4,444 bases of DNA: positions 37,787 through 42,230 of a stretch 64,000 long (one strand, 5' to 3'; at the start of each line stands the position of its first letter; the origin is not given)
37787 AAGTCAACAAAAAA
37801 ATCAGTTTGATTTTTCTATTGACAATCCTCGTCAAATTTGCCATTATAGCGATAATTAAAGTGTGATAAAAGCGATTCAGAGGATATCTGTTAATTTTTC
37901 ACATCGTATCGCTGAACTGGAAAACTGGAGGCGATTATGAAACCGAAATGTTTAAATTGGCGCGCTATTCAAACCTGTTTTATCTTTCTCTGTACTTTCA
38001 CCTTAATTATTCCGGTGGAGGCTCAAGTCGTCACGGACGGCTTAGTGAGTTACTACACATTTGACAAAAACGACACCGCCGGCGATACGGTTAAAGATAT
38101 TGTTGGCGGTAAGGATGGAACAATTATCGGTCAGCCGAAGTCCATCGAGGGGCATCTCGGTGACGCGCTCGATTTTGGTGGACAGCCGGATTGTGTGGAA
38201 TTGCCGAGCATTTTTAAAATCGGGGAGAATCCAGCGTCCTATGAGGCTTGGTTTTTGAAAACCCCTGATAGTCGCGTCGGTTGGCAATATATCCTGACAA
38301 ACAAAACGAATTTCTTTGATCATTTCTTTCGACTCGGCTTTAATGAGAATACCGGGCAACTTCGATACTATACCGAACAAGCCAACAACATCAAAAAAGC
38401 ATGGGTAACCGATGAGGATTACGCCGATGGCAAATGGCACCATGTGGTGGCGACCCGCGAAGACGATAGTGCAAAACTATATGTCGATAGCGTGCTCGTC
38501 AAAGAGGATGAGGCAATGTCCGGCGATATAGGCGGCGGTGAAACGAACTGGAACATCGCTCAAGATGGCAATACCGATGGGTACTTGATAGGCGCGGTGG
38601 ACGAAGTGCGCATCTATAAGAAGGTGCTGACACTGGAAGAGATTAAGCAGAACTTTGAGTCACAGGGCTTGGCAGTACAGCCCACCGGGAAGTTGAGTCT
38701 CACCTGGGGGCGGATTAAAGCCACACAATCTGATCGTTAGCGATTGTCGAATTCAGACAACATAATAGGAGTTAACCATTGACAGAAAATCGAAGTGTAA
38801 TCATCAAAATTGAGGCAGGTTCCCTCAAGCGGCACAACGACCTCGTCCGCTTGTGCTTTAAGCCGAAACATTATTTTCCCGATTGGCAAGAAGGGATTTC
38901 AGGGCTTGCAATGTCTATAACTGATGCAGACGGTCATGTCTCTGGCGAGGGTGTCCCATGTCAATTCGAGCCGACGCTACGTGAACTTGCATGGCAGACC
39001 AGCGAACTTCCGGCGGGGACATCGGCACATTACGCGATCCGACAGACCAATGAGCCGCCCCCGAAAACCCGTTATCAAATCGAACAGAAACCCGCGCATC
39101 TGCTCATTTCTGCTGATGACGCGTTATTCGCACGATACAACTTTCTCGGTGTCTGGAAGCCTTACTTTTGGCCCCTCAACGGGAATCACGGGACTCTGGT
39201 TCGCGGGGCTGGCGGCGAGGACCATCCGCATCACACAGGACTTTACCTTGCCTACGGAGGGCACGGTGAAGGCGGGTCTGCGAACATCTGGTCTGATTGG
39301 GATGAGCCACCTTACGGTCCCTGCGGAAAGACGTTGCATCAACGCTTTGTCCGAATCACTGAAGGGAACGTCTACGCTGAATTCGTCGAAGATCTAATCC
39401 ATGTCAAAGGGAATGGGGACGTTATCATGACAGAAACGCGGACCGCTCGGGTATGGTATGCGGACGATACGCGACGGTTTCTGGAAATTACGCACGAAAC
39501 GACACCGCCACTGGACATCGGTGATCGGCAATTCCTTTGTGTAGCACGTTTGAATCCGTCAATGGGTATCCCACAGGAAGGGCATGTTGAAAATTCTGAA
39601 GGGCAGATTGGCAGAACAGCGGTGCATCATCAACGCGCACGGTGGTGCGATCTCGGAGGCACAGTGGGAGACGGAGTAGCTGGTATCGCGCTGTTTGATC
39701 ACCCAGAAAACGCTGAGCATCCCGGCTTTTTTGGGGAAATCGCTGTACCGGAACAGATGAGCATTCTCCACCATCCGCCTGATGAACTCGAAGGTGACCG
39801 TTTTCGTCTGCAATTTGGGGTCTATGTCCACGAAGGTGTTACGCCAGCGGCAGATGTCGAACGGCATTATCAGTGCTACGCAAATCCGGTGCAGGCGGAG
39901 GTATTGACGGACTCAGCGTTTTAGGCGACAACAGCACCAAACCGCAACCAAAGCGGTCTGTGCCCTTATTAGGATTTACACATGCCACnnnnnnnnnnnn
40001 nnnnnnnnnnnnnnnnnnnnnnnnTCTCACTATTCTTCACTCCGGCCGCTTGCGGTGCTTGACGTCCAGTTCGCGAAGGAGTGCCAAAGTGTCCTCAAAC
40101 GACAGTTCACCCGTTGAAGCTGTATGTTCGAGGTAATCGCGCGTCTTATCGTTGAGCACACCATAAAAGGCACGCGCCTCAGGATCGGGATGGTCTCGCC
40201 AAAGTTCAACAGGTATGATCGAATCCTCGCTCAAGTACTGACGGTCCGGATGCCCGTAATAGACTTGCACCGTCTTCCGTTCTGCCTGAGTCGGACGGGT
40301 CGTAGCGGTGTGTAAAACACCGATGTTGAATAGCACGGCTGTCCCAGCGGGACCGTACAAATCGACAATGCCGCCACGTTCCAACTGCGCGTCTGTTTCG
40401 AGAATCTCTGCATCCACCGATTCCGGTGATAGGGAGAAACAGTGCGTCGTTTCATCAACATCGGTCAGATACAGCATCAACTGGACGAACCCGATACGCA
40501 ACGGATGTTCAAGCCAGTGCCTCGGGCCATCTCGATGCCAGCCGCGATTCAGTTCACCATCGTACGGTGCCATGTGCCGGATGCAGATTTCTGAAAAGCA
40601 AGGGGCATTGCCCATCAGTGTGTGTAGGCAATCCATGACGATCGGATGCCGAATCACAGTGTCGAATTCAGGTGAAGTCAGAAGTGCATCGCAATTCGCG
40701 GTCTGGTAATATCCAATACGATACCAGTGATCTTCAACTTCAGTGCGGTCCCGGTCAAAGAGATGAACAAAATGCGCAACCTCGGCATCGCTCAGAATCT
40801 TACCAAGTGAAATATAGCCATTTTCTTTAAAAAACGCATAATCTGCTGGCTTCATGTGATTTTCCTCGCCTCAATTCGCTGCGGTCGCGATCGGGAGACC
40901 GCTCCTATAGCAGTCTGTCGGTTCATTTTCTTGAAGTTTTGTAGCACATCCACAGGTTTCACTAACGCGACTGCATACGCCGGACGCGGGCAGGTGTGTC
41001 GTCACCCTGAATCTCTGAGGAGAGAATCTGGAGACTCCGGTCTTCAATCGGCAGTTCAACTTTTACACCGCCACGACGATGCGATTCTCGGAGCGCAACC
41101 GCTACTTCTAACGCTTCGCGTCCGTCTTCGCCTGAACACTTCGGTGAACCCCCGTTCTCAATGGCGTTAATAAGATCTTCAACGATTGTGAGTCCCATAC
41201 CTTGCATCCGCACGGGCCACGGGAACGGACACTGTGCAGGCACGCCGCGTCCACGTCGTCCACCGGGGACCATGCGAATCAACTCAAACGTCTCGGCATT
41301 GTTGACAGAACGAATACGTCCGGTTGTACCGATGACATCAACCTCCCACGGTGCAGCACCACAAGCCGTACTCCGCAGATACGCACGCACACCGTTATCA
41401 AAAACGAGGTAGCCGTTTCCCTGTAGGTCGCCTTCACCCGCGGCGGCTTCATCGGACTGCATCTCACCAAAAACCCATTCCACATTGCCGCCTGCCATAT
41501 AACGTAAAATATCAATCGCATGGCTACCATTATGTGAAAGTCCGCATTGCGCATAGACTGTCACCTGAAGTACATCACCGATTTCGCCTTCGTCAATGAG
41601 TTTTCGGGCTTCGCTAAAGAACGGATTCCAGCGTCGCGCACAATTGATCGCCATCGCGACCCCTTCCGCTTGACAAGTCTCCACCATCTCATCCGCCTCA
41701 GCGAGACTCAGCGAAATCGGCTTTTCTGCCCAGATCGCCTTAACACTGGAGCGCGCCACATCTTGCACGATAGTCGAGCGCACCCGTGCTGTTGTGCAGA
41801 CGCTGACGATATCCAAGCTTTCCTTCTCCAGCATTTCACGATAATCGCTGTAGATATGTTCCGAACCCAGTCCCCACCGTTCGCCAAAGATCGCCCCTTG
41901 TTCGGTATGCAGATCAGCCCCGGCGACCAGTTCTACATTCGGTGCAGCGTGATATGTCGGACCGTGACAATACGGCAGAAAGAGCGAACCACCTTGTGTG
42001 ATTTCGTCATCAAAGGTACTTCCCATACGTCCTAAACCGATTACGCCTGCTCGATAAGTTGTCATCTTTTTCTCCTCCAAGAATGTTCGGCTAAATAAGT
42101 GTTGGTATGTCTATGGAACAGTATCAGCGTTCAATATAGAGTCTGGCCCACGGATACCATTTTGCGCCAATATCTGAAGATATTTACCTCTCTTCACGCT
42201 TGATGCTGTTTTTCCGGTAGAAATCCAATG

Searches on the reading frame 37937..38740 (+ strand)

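Call 50: search_protein_families(library=pfam, proteins=[window:37937-38740:+], max_evalue=0.00001)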
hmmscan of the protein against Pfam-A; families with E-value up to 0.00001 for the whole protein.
window:37937-38740:+ (267 aa): 2 families
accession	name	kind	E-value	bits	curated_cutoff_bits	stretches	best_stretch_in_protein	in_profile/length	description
PF13385.13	Laminin_G_3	-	2.1e-23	83.6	27.6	1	85-237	5-151/151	Concanavalin A-like lectin/glucanases superfamily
PF02210.31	Laminin_G_2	-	6.7e-07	30.3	22.9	1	129-198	19-86/126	Laminin G domain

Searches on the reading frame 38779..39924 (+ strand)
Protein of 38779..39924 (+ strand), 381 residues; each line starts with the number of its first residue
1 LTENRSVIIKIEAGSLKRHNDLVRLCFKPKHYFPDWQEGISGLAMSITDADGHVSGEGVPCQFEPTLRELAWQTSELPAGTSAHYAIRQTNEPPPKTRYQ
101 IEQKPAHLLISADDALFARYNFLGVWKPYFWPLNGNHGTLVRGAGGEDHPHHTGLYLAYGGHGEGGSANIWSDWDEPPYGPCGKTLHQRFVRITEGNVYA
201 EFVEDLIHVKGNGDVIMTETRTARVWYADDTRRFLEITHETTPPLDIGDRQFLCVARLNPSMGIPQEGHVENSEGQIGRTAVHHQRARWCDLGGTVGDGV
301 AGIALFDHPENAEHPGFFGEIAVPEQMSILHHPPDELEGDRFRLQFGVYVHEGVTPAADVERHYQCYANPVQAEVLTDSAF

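Call 50: search_protein_families(library=pfam, proteins=[window:38779-39924:+], max_evalue=0.00001)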
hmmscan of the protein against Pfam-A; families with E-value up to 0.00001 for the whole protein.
window:38779-39924:+ (381 aa): 1 family
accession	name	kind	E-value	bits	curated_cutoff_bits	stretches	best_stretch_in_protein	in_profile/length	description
PF14100.11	DUF6807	-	9.8e-36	124.2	27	1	110-364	4-269/270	Family of unknown function (DUF6807)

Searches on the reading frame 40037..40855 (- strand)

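Call 50: search_protein_families(library=pfam, proteins=[window:40037-40855:-], max_evalue=0.00001)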
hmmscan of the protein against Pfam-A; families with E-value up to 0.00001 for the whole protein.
window:40037-40855:- (272 aa): 1 family
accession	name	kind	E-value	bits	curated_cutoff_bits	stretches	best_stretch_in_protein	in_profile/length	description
PF05721.19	PhyH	-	3.5e-12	47.5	22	1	9-194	1-212/213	Phytanoyl-CoA dioxygenase (PhyH)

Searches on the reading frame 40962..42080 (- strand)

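Call 50: search_protein_families(library=pfam, proteins=[window:40962-42080:-], max_evalue=0.00001)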
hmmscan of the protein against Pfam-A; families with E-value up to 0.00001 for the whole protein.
window:40962-42080:- (372 aa): 3 families
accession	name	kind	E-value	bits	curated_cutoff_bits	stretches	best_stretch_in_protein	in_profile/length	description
PF01408.29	GFO_IDH_MocA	-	3.7e-14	53.9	24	1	10-145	2-118/120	Oxidoreductase family, NAD-binding Rossmann fold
PF22725.1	GFO_IDH_MocA_C3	-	3.9e-13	49.9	27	1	184-257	49-124/124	GFO/IDH/MocA C-terminal domain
PF02894.22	GFO_IDH_MocA_C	-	2.8e-12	47.3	22.9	1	181-343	43-218/218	Oxidoreductase family, C-terminal alpha/beta domain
